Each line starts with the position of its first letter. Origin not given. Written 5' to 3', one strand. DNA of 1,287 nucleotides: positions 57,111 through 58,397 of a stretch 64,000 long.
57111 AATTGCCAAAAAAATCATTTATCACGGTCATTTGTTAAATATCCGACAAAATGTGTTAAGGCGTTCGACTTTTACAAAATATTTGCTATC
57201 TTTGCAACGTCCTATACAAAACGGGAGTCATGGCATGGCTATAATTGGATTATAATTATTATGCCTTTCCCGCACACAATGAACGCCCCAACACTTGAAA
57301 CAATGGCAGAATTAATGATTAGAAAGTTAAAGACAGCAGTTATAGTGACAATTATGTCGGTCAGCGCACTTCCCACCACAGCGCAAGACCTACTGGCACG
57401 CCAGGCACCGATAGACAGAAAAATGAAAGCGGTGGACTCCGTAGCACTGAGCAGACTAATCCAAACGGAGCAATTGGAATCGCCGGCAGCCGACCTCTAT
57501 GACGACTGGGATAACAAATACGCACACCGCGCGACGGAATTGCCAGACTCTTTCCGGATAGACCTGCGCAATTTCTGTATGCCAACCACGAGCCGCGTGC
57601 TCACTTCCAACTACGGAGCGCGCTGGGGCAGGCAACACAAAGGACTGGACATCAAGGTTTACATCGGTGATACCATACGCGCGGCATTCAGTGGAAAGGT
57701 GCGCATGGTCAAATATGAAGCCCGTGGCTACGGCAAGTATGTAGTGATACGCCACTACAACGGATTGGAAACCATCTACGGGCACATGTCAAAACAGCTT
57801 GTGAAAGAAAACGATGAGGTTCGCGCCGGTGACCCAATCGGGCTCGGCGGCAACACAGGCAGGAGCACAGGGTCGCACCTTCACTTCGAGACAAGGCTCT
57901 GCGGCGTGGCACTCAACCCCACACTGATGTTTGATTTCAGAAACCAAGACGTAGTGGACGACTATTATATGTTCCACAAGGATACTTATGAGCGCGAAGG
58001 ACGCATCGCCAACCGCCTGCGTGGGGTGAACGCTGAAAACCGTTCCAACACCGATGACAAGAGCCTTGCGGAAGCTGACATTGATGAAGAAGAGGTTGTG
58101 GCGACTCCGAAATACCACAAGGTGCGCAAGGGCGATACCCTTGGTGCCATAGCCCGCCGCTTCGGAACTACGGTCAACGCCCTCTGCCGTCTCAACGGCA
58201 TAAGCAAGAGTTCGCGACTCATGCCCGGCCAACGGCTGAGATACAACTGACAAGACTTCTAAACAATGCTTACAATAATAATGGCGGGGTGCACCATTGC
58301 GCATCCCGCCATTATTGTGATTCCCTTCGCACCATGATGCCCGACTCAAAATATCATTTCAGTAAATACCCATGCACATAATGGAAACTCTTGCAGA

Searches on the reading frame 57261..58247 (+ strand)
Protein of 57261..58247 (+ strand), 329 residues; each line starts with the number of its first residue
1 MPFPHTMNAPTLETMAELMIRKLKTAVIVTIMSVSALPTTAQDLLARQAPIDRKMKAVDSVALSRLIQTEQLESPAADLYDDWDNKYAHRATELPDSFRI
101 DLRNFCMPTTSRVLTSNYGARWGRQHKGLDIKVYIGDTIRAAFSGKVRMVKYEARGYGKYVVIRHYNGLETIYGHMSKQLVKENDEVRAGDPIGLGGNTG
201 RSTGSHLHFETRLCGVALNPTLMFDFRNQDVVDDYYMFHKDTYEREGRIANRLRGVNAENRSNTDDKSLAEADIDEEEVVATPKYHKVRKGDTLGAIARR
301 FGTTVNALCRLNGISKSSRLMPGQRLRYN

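Call 96: search_protein_families(library=pfam, proteins=[window:57261-58247:+], max_evalue=0.00001)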
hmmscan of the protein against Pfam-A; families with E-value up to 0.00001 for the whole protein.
window:57261-58247:+ (329 aa): 2 families
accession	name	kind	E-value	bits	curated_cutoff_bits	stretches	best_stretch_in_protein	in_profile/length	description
PF01551.29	Peptidase_M23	-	8.7e-31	106.4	28.7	1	125-220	2-96/96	Peptidase family M23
PF01476.26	LysM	-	5.5e-15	55.5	20.9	1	286-327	1-41/43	LysM domain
